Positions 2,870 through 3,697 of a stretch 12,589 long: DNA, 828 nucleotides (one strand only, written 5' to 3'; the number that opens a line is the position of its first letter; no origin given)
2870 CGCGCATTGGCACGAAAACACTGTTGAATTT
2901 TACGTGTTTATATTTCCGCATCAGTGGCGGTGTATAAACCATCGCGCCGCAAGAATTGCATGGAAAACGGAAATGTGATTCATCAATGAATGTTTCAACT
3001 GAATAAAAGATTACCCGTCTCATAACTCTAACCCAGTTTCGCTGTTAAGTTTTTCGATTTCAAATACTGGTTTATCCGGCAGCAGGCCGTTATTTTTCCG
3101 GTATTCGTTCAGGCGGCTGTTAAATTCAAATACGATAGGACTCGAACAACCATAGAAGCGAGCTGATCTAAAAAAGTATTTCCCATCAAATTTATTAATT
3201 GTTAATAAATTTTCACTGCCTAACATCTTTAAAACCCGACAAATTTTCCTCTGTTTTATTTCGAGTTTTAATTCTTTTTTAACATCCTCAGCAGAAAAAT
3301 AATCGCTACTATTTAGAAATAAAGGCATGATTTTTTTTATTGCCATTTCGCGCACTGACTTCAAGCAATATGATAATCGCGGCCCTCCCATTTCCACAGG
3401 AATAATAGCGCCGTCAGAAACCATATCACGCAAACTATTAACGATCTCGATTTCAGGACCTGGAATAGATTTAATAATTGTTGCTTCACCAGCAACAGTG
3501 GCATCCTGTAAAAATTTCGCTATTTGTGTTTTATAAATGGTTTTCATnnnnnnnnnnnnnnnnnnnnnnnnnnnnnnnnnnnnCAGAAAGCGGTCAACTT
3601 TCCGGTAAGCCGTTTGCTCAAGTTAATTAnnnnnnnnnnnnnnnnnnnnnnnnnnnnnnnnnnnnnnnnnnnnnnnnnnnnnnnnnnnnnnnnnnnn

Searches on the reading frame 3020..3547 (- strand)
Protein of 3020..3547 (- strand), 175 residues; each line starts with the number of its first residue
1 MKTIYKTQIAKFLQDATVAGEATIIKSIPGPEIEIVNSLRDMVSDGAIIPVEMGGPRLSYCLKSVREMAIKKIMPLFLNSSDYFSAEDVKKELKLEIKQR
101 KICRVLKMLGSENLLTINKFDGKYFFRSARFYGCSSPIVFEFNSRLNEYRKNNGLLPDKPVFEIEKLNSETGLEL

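Call 7: search_protein_families(library=pfam, proteins=[window:3020-3547:-], max_evalue=0.01)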
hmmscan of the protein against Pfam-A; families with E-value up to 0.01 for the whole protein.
window:3020-3547:- (175 aa): 0 families

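Call 8: search_protein_families(library=phrogs, proteins=[window:3020-3547:-], max_evalue=0.01)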
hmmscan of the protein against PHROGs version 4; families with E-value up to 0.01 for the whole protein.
window:3020-3547:- (175 aa): 1 family
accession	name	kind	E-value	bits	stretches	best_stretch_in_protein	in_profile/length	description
phrog_1687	-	transcription regulation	0.0002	22.4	1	5-154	3-153/162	MarR family transcrition regulator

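Call 16: find_homologous_proteins(query=window:3020-3547:-)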
Query window:3020-3547:- (175 aa): 24 proteins with E <= 0.001 among 49 candidates.
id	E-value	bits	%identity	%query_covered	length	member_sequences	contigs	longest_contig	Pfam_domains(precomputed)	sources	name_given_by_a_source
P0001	3.4e-108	376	99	100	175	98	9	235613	-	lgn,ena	-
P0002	6.6e-75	268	71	100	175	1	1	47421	-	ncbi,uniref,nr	ncbi:hypothetical protein [Escherichia coli]|uniref:hypothetical protein n=1 Tax=Escherichia coli Ta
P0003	9.2e-74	264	71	100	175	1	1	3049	-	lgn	-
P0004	1.7e-73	264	71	100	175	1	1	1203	-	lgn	-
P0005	2.4e-73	263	71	100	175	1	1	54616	-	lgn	-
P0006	2.4e-73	263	71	100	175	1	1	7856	-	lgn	-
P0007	3.2e-73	263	71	100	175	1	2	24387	PF08100.19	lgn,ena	-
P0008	4.6e-73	262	70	100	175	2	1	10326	-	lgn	-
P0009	5.3e-73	262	70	100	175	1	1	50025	PF08100.19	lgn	-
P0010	6.2e-73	262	70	100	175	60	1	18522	-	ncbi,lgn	-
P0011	7.4e-73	261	71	100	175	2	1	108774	-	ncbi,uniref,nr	ncbi:hypothetical protein IGP34_08180 [Escherichia coli]|uniref:hypothetical protein n=1 Tax=Escheri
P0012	1.2e-72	261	70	100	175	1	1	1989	PF08100.19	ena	-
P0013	1.9e-72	260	70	100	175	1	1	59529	-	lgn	-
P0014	2.3e-72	260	70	99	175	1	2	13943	-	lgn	-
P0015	7.8e-72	258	67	100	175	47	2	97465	-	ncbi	ncbi:hypothetical protein ABEL57_13050 [Escherichia coli]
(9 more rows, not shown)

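Call 26: search_protein_families(library=ncbifam, proteins=[window:3020-3547:-], max_evalue=0.1)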
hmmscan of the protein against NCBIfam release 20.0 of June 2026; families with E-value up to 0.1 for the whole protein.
window:3020-3547:- (175 aa): 0 families

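Call 27: search_protein_families(library=padloc, proteins=[window:3020-3547:-], max_evalue=0.1)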
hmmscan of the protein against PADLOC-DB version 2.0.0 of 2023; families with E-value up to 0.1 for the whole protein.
window:3020-3547:- (175 aa): 0 families

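Call 32: predict_structure(alignment_id=A4)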
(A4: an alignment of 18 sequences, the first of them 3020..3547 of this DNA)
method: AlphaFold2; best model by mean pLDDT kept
length: 175 residues; sequences in the alignment: 18
mean_pLDDT: 80.6   pTM: 0.67
mean pLDDT of the five models: 80.6, 80.1, 79.5, 78.2, 76.2
residues with pLDDT >= 90: 80; 70-90: 48; 50-70: 32; < 50: 15
segments of 3 or more residues with pLDDT < 50: 161-170, 172-175
pLDDT, mean of each block of 10 residues (from residue 1): 85 92 93 94 94 76 93 88 90 88 91 85 86 59 67 62 44 43
secondary structure, 60 per line:
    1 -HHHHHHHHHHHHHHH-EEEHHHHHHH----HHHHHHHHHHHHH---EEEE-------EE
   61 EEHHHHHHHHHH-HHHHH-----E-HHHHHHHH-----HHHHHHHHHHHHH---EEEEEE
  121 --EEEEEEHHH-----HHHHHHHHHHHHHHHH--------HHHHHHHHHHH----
elements in order: H2-16 E18-20 H21-27 H32-44 E48-51 E59-62 H63-72 H74-78 H86-93 H99-111 E115-120 E123-128 H137-152 H161-171

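Call 38: search_protein_representatives(alignment_id=A4)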
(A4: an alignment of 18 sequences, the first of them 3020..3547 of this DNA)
Query: 18 sequences, 175 profile positions. Proteins with E-value up to 0.001 (for the whole library): 7; up to 1e-10: 5; up to 1e-30: 2. The best 7 are listed.
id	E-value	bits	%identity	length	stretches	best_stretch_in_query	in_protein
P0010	3.9e-92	323.2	-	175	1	1-175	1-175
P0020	1.8e-73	262.4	-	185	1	1-175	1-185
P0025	1.4e-30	122.8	-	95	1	115-175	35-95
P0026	6.8e-12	61.9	-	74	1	1-65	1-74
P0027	9.0e-12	61.5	-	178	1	9-169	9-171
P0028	8.6e-09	51.8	-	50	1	1-48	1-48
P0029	8.5e-07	45.3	-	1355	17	102-141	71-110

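Call 41: find_encoding_contigs(protein=P0027, flank=8000, max_places=6)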
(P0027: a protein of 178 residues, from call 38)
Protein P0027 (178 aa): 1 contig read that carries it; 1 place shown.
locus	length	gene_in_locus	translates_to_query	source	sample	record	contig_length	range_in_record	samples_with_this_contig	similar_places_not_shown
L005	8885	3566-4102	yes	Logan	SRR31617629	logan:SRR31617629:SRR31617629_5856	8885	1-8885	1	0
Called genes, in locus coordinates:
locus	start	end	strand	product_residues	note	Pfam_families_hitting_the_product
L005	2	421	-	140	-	?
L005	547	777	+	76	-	PF12844:HTH_19 (weak), PF01381:HTH_3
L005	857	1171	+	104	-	-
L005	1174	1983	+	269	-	PF13730:HTH_36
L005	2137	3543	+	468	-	PF00772:DnaB, PF13481:AAA_25 (weak), PF03796:DnaB_C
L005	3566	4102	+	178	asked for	-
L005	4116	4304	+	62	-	-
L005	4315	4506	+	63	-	-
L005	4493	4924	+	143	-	PF05772:NinB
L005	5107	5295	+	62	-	-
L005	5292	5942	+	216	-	-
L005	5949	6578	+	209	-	-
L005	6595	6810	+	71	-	-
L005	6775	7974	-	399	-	PF13356:Arm-DNA-bind_3, PF00589:Phage_integrase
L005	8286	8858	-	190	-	PF02413:Caudo_TAP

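Call 50: fold_search(model_id=the predicted structure, library=viral)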
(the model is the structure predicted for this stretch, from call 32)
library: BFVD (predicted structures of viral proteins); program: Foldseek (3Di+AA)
matches with E <= 10: 1474; with E <= 0.001: 17
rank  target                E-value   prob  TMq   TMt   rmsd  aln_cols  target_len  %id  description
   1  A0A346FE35            6.6e-10  1.00  0.58  0.56   9.2       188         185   30  (no name in the UniProt tables at hand)
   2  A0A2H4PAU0            1.1e-06  1.00  0.38  0.23  11.5       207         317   16  (no name in the UniProt tables at hand)
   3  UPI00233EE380         3.7e-05  1.00  0.36  0.40  11.8       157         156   19  (no name look-up for this kind of identifier)
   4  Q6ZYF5                5.0e-05  1.00  0.34  0.28  22.3       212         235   13  Uncharacterized protein [Pyrobaculum spherical virus (isolate United States/Yellowstone)]
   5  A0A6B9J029            7.5e-05  1.00  0.38  0.47   6.0       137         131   13  Uncharacterized protein [Vibrio phage NF]
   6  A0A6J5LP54            8.9e-05  1.00  0.32  0.33  13.2       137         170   12  Uncharacterized protein [uncultured Caudovirales phage]
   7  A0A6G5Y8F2            1.7e-04  1.00  0.28  0.17  18.9       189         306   16  (no name in the UniProt tables at hand)
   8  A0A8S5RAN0            1.7e-04  1.00  0.28  0.22  17.4       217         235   14  Helix-turn-helix domain protein [virus sp. ctQcs9]
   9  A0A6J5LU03            3.3e-04  1.00  0.28  0.25  17.1       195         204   13  Transcription regulator TrmB, N-terminal [uncultured Caudovirales phage]
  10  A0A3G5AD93            3.5e-04  1.00  0.31  0.10  13.5       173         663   12  Cullin family protein [Hyperionvirus sp.]
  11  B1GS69                3.5e-04  1.00  0.34  0.37  16.2       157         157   16  Hypothetical phage protein [Salmonella phage Vi II-E1]
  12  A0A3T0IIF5            5.0e-04  1.00  0.29  0.34  14.3       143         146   12  Uncharacterized protein [Vibrio virus vB_VspP_SBP1]
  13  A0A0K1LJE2            5.0e-04  1.00  0.28  0.34  11.0       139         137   11  (no name in the UniProt tables at hand)
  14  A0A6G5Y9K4            6.3e-04  1.00  0.29  0.21  21.3       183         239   15  (no name in the UniProt tables at hand)
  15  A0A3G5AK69            6.7e-04  1.00  0.32  0.32  13.5       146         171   10  Z-binding domain-containing protein [Solumvirus sp.]
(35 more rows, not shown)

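Call 51: fold_search(model_id=the predicted structure, library=pdb)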
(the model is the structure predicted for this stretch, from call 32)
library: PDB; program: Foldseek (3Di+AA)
matches with E <= 10: 1734; with E <= 0.001: 9
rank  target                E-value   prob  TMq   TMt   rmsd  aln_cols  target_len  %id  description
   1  8iue_P                3.5e-04  1.00  0.36  0.22  13.6       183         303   12  RNA polymerase III pre-initiation complex melting complex 1 (released 2023-05-24)
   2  8cli_A                4.0e-04  1.00  0.32  0.12  21.3       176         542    9  TFIIIC TauB-DNA monomer (released 2023-06-21)
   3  2zme_A                4.0e-04  1.00  0.30  0.25  12.5       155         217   11  Integrated structural and functional model of the human ESCRT-II complex (released 2008-11-04)
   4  9fso_F                4.2e-04  1.00  0.35  0.22  12.5       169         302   14  Human RNA Polymerase III Class III Open Pre-initiation Complex 1 (OC1) (released 2025-01-15)
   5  9gy4_E                4.7e-04  1.00  0.30  0.13   8.4       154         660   12  60S ribosomal subunit in complex with E3-UFM1 ligase and RQC machinery components NEMF and LTN1 (Composite map) (released 2025-05-14)
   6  8ohd_A                5.0e-04  1.00  0.31  0.13   8.3       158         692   13  60S ribosomal subunit bound to the E3-UFM1 complex - state 3 (native) (released 2024-02-21)
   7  3cuq_A                6.0e-04  1.00  0.31  0.26  12.2       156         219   13  Integrated structural and functional model of the human ESCRT-II complex (released 2008-11-04)
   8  1lva                  6.4e-04  1.00  0.47  0.35   8.8       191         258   10  Crystal structure of a C-terminal fragment of Moorella thermoacetica elongation factor SelB (released 2002-08-21)
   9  2v9v                  6.4e-04  1.00  0.41  0.49   5.8       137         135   12  Crystal Structure of Moorella thermoacetica SelB(377-511) (released 2007-09-11)
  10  8b9x_B                1.1e-03  1.00  0.32  0.24  10.4       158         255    9  Chimeric protein of human UFM1 E3 ligase, UFL1, and DDRGK1 (released 2023-10-25)
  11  8qfc_B                1.2e-03  1.00  0.31  0.13   8.4       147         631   12  UFL1 E3 ligase bound 60S ribosome (released 2024-02-21)
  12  2zme_B                1.7e-03  1.00  0.40  0.35   5.5       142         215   10  Integrated structural and functional model of the human ESCRT-II complex (released 2008-11-04)
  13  5afq_B                1.7e-03  0.98  0.29  0.12  16.3       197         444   13  Crystal structure of RPC62 - RPC32 beta (released 2015-10-07)
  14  3cuq_B                1.8e-03  1.00  0.38  0.35   5.9       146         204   14  Integrated structural and functional model of the human ESCRT-II complex (released 2008-11-04)
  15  8b9x_A                1.8e-03  0.99  0.32  0.24  10.3       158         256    9  Chimeric protein of human UFM1 E3 ligase, UFL1, and DDRGK1 (released 2023-10-25)
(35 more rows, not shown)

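Call 52: search_protein_families(library=pfam, alignment_id=A4, max_evalue=1)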
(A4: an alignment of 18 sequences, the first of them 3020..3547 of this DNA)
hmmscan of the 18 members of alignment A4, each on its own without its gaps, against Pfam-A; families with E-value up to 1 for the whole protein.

A. member 1, window:3020-3547:- (175 aa): 2 families
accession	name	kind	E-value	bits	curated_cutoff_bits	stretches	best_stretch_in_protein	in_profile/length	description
PF01475.25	FUR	-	0.061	13.9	23.1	1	71-124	11-69/121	Ferric uptake regulator family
PF21517.3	HTH_Tnp_Tc3_2_like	-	0.072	13.6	27.2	1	85-107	16-38/40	Transposable element Tc3 transposase, HTH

B. families by the number of members that match (of 18 scanned): 8 families
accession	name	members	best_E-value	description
PF21517.3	HTH_Tnp_Tc3_2_like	12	0.00032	Transposable element Tc3 transposase, HTH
PF01475.25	FUR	11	0.0072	Ferric uptake regulator family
PF08100.18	Dimerisation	10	5.2e-05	O-methyltransferase dimerisation domain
PF07106.19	TBPIP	7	0.05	TBPIP/Hop2 winged helix domain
PF13412.12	HTH_24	4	0.03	Winged helix-turn-helix DNA-binding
PF21524.3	SAMD1_WH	3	0.073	SAM domain-containing protein 1, WH domain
PF13054.11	DUF3915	1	0.15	Protein of unknown function (DUF3915)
PF14008.11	Metallophos_C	1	0.16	Iron/zinc purple acid phosphatase-like protein C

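Call 53: search_solved_structures(query=A4, max_evalue=10)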
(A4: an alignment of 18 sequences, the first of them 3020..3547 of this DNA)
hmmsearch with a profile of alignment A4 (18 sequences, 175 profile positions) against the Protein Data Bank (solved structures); distinct sequences matched with E-value up to 10: 6.
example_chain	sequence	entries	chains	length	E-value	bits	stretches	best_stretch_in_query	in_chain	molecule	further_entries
1oo3_A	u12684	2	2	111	0.31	14.2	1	110-154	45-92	Phosphatidylinositol 3-kinase regulatory alpha subunit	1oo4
1fu5_A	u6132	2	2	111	0.35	14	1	110-154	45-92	PHOSPHATIDYLINOSITOL 3-KINASE REGULATORY ALPHA SUBUNIT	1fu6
3pfy_A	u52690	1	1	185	0.6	13.2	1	116-153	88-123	OTU domain-containing protein 5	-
3tmo_A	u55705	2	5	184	0.6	13.2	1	116-153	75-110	OTU domain-containing protein 5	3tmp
2pna_A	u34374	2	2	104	0.69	13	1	110-154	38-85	PHOSPHATIDYLINOSITOL 3-KINASE P85-ALPHA SUBUNIT N-TERMINAL SH2 DOMAIN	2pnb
3hjl_A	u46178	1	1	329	6.8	9.8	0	29-130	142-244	Flagellar motor switch protein fliG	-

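Call 55: find_related_loci(query=A5, collection=viral_contigs, flank=6000)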
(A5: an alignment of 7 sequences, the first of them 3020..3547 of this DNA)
Query A5 (175 aa) in viral_contigs; peptide patterns used: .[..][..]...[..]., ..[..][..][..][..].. (x = any residue, [..] = any of these).
166 stretches matched a pattern; 42 encode a relative of the query (tblastn E <= 1e-3); 42 distinct loci.
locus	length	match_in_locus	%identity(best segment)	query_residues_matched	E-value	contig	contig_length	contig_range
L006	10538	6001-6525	99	1-175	1e-114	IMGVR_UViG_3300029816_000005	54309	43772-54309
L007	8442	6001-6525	98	1-175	4e-114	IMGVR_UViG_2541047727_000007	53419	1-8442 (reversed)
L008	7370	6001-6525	98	1-175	3e-114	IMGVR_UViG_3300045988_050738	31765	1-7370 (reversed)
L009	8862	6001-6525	98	1-175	1e-113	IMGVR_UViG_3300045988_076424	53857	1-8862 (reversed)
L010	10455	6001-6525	98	1-175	4e-113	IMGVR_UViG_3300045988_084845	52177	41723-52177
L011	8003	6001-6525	97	1-175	2e-112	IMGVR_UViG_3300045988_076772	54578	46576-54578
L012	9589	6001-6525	70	1-175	2e-80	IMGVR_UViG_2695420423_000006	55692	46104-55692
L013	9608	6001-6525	69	1-175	5e-79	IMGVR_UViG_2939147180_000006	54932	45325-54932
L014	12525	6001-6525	70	1-175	3e-80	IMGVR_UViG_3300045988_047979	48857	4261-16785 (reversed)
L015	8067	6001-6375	43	55-175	7e-22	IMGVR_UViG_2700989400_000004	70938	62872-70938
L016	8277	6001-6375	43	55-175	7e-22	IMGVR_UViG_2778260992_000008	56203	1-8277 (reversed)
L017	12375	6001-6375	43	55-175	7e-22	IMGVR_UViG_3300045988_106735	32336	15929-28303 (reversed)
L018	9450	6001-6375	42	55-175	1e-21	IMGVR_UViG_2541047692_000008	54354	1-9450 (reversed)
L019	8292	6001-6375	43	55-175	4e-21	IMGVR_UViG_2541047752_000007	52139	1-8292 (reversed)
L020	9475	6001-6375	43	55-175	4e-21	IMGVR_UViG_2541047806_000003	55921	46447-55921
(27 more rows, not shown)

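Call 56: find_related_loci(query=A5, collection=genome_contigs, flank=6000)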
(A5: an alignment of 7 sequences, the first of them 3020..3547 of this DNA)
Query A5 (175 aa) in genome_contigs; peptide patterns used: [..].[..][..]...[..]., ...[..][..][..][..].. (x = any residue, [..] = any of these).
101 stretches matched a pattern, but none encodes a relative of the query by tblastn (E <= 1e-3).

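Call 65: search_protein_families(library=phrogs, proteins=[P0027, P0010, L005:4116-4304:+, L005:4315-4506:+], max_evalue=0.01)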
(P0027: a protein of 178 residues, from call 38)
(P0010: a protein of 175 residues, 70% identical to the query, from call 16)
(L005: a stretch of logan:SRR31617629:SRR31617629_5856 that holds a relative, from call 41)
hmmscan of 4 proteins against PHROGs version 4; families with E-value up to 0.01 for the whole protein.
P0027 (178 aa): 4 families
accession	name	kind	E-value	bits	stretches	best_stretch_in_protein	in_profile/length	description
phrog_1687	-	transcription regulation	1e-17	65.6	1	8-156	6-153/162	MarR family transcrition regulator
phrog_19053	-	unknown function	1e-07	32.9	1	36-153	125-243/246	-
phrog_2440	-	transcription regulation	1.9e-05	25.5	1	8-61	32-86/126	transcriptional regulator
phrog_142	-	moron, auxiliary metabolic gene and host takeover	0.00042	21.4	0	4-66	12-72/116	Ren-like exclusion protein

P0010 (175 aa): 0 families

L005:4116-4304:+ (62 aa): 0 families

L005:4315-4506:+ (63 aa): 0 families

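Call 66: search_dna_similar(query=window:3020-3547:-, collection=phages, mode=protein, max_evalue=0.01, max_rows=40, rows=spread)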
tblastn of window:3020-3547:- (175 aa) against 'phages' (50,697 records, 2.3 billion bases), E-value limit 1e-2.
Records with a match: 7; places in all: 7; records where one place covers at least 80% of the query: 0.
Best place of each record, by identity: 60-80% 4; <60% 3.
By first word of the organism name: Escherichia 6; Enterobacteria 1.
By host as written in the record: Escherichia coli K-12 5; Escherichia coli 1; Escherichia coli str. K-12 substr. W3110 1.
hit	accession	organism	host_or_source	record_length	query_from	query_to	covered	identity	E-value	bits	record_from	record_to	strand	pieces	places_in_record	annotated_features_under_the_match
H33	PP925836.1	Escherichia phage MagusPhagus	Escherichia coli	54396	55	172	67%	40.8%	1e-15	79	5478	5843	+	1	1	MarR family transcrition regulator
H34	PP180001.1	Escherichia phage mEp010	Escherichia coli K-12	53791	84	175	53%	44.6%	4e-15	77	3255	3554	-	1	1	hypothetical protein (x2)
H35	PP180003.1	Escherichia phage mEp515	Escherichia coli K-12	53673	84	175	53%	44.6%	1e-14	76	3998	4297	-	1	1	hypothetical protein (x2)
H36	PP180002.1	Escherichia phage mEp013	Escherichia coli K-12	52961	125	175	29%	72.5%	1e-15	79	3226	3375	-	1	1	hypothetical protein (x2)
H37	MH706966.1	Enterobacteria phage mEp021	Escherichia coli str. K-12 substr. W3110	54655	125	175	29%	72.5%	2e-15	79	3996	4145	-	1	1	hypothetical protein (x2) | ribosome_binding_site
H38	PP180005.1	Escherichia phage mEp554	Escherichia coli K-12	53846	125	175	29%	68.6%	1e-14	76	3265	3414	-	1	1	hypothetical protein (x2)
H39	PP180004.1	Escherichia phage mEp044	Escherichia coli K-12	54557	125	175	29%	68.6%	1e-14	76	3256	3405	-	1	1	hypothetical protein (x2)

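Call 70: search_protein_families(library=pfam, proteins=[P0027], max_evalue=1)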
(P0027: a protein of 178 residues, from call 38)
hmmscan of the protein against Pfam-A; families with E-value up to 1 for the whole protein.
P0027 (178 aa): 14 families
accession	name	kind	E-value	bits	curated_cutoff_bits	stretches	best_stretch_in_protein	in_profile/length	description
PF12840.13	HTH_20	-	7.2e-05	23.1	27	1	5-52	5-50/51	Helix-turn-helix domain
PF12802.13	MarR_2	-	0.00085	19.9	27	1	6-52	7-52/61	MarR family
PF08100.18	Dimerisation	-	0.0014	18.8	25.6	1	6-60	27-81/93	O-methyltransferase dimerisation domain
PF13545.12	HTH_Crp_2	-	0.0016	18.8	27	1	89-115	27-53/70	Crp-like helix-turn-helix domain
PF01978.25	TrmB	-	0.0016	18.7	25.6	1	82-118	20-56/68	Sugar-specific transcriptional regulator TrmB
PF03965.22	Penicillinase_R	-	0.0046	17.7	22.6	1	4-67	3-67/115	Penicillinase repressor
PF01047.28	MarR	-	0.031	14.6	24.6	0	3-50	2-47/59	MarR family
PF07106.19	TBPIP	-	0.039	14.3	22.8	0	93-123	27-55/62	TBPIP/Hop2 winged helix domain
PF21984.2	DnaD_N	-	0.043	14.4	27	1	4-70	16-89/101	DnaD N-terminal domain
PF15977.11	HTH_46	-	0.097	13.1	29.3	1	88-112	27-51/68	Winged helix-turn-helix DNA binding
PF13730.12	HTH_36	-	0.11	12.7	25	1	86-111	27-52/55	Helix-turn-helix domain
PF24101.1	eWH_GTF3C1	-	0.13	12.4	30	1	93-118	40-65/110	GTF3C1, extended winged-helix domain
PF21476.4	PF0610-like_N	-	0.14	12.8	33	0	9-29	6-25/50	PF0610-like, N-terminal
PF25212.1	HVO_A0114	-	0.16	12.2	27.6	0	4-55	22-71/84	HVO_A0114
